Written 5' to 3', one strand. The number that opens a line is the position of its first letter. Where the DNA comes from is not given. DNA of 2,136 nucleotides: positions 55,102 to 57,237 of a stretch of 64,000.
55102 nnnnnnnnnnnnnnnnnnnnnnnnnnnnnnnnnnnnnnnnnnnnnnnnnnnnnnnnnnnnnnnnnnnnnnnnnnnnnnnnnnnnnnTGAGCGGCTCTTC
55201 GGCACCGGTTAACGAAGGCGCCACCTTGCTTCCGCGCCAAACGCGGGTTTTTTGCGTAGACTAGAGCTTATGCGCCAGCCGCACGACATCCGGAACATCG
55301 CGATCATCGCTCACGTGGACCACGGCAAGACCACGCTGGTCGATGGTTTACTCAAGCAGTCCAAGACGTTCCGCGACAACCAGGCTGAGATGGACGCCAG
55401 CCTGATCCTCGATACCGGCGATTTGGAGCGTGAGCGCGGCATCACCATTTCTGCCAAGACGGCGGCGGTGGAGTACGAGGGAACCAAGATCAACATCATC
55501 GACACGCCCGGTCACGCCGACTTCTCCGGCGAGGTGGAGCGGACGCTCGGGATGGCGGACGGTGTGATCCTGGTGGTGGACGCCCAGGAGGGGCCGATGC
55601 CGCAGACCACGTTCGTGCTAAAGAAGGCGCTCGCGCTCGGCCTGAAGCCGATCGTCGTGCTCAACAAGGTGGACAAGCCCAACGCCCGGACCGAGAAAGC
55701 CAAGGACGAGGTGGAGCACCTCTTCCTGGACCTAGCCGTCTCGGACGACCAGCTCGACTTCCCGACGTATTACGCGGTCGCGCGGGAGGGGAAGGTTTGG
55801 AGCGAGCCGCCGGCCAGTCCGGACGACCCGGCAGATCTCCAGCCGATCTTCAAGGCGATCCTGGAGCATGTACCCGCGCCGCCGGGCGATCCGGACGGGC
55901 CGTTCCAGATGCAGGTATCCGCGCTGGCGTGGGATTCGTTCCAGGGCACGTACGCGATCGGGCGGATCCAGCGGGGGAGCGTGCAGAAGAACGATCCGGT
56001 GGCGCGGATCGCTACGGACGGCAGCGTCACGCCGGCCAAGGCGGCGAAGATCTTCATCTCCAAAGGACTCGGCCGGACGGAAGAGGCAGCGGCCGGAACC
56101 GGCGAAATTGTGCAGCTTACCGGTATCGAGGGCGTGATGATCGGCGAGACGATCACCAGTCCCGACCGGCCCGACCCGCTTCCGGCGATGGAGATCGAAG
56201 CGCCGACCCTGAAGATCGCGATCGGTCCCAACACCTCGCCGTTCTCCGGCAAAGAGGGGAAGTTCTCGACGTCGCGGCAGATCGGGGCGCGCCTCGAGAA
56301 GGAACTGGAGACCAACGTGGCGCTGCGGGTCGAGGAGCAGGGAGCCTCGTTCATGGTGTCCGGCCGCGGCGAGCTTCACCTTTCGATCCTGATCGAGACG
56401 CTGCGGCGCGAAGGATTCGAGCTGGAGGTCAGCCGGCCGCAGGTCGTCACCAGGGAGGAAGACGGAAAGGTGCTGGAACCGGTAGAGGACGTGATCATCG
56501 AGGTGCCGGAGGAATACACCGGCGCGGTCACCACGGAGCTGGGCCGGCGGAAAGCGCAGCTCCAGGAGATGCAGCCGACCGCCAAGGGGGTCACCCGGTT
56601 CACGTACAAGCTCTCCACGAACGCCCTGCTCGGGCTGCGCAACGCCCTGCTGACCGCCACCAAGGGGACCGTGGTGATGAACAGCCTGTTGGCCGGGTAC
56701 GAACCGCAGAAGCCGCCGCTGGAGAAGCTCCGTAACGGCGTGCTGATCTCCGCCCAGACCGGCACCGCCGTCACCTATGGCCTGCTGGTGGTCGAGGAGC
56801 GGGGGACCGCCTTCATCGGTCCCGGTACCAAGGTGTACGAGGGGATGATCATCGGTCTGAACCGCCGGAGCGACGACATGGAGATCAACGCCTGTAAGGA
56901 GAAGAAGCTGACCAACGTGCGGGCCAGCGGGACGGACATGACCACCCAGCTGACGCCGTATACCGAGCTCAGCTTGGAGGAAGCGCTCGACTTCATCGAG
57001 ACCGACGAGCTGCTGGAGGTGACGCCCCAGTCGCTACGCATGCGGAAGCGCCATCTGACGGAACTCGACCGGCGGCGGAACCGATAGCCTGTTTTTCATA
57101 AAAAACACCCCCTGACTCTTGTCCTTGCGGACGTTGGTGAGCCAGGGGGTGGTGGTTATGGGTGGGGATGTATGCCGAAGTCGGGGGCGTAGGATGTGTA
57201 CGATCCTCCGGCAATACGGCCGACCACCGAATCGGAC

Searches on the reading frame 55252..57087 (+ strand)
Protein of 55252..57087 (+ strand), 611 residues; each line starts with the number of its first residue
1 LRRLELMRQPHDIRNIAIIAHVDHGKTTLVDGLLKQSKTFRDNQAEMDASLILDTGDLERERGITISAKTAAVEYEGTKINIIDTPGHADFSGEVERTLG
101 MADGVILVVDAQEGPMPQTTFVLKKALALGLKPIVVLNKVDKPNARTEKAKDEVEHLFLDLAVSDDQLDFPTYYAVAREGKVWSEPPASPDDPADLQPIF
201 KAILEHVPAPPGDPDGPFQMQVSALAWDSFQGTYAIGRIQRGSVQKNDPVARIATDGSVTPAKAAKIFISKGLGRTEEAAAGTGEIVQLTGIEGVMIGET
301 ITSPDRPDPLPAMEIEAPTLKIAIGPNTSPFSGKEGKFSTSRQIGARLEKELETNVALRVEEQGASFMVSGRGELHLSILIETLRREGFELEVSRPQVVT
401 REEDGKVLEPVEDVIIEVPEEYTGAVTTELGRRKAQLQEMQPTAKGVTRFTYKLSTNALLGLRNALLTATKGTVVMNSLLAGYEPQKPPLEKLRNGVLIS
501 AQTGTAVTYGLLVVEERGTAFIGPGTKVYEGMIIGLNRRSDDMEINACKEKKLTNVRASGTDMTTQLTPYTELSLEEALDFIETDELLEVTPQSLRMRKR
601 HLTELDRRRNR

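Call 11: search_protein_families(library=ncbifam, proteins=[window:55252-57087:+], max_evalue=0.01)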
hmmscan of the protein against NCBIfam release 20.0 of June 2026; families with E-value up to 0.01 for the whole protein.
window:55252-57087:+ (611 aa): 42 families (the best 25 are shown)
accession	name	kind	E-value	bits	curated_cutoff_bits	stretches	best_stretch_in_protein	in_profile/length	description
TIGR01394.1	TypA_BipA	equivalog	9.1e-245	813.4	757.3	1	13-609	1-594/594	translational GTPase TypA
NF007583.0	PRK10218.1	equivalog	2e-197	656.9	1260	1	12-610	4-600/607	ribosome-dependent GTPase TypA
TIGR00490.1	aEF-2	equivalog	9.2e-60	202.5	738.45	3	5-157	11-165/720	elongation factor EF-2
NF009381.0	PRK12740.1-5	subfamily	1.1e-54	186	583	3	9-158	5-154/692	elongation factor G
TIGR00484.1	EF-G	equivalog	2e-54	184.9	659.4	3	12-156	9-153/691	elongation factor G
TIGR01393.1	lepA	equivalog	5.7e-54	183.5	533.9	1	12-393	2-362/595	translation elongation factor 4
NF012153.1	tet_protect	equivalog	6.2e-45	153.6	775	1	15-156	2-143/614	tetracycline resistance ribosomal protection protein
NF009377.1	PRK12740.1-1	equivalog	2.8e-42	145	890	3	7-158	7-158/700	elongation factor G-like protein EF-G2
NF009891.0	PRK13351.1-1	equivalog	7e-40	137.3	597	3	9-158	5-154/681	elongation factor G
NF000120.3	47473_otr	exception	2.9e-39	135.2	900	2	15-157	4-146/608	tetracycline resistance ribosomal protection protein Otr(A)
NF009379.0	PRK12740.1-3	equivalog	4.1e-34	118.2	513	2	10-149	5-144/674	elongation factor G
NF009373.0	PRK12736.1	subfamily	2.8e-30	105.4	452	1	14-331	13-323/394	elongation factor Tu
NF033148.1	tet_protect_M_W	exception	5.9e-30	104.2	1100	1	13-154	3-144/639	TetM/TetW/TetO/TetS family tetracycline resistance ribosomal protection protein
NF000766.0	PRK00049.1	subfamily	1.2e-28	100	449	1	14-325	13-319/396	elongation factor Tu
NF009372.0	PRK12735.1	subfamily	5.6e-28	97.8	479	1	14-330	13-324/396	elongation factor Tu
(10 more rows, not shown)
